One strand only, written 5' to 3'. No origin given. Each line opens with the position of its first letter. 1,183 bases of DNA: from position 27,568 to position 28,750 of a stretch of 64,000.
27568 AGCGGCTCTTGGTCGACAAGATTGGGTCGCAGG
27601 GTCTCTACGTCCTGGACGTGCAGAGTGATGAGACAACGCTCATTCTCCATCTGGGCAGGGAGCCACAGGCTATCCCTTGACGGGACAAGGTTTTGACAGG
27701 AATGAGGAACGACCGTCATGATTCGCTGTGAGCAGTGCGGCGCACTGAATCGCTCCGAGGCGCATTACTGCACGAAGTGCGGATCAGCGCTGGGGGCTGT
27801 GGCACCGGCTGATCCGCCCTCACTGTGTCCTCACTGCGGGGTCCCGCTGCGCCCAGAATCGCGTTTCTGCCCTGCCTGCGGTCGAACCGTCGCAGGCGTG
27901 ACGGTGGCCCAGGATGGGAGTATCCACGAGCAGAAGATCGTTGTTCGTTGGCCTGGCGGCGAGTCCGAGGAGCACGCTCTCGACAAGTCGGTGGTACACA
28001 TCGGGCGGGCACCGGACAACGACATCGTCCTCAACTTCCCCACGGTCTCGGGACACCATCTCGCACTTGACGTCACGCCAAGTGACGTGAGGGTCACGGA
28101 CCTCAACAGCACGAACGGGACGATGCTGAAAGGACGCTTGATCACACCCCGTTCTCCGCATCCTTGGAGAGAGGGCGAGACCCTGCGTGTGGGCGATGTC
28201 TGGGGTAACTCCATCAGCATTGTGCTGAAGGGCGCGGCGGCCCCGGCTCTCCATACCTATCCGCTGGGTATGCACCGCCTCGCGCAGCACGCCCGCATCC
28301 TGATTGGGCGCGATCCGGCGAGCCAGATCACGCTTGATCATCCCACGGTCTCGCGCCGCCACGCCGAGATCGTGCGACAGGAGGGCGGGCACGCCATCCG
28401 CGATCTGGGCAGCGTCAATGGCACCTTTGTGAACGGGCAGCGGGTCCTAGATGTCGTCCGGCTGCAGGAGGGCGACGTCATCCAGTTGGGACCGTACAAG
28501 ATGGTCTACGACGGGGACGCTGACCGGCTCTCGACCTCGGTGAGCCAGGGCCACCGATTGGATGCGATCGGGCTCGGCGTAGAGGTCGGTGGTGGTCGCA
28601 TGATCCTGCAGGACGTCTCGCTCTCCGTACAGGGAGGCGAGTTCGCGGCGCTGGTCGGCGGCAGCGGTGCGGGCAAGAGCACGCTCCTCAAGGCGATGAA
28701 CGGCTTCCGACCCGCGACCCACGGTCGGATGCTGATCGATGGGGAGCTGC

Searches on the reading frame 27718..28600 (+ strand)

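Call 51: search_solved_structures(query=window:27718-28600:+, max_evalue=0.00001)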
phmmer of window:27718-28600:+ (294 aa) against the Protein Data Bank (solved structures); distinct sequences matched with E-value up to 0.00001: 19.
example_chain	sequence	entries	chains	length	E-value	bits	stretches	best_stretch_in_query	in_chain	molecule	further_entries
6i2q_B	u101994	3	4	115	1.8e-12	50.4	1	186-264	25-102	Glycogen accumulation regulator GarA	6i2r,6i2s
8p5r_G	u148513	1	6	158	4e-12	49.3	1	187-264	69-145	Glycogen accumulation regulator GarA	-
2kb3_A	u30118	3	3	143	4.7e-12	49.1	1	188-264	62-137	Oxoglutarate dehydrogenase inhibitor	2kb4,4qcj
8p5x_G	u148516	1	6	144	4.8e-12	49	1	188-264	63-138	Oxoglutarate dehydrogenase inhibitor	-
2kkl_A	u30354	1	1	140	1.9e-11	47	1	185-264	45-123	Uncharacterized protein Mb1858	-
2kfu_A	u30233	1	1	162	2.3e-11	46.8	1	184-264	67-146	Rv1827 pThr 22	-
6i2p_D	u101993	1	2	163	2.3e-11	46.8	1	184-264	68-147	Glycogen accumulation regulator GarA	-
7rj3_A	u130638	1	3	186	3.1e-11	46.4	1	184-264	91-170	Glycogen accumulation regulator GarA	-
6cah_A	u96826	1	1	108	4.7e-11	45.8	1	194-266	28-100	ABC transporter ATP-binding/permease protein Rv1747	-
2fez_A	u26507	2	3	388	4.2e-07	32.8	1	171-264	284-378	Probable regulatory protein embR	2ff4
5a8i_A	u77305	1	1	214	9.5e-07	31.6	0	93-145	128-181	ARNA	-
8s05_C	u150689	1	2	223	1.3e-06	31.2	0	93-145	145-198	Conserved protein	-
3po8_A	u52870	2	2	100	1.4e-06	31.1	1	192-262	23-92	Putative uncharacterized protein TB39.8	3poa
2lc1_A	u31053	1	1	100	1.4e-06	31.1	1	192-262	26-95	Putative uncharacterized protein TB39.8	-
6hc0_B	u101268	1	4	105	2.2e-06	30.5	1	78-161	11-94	GGDEF domain protein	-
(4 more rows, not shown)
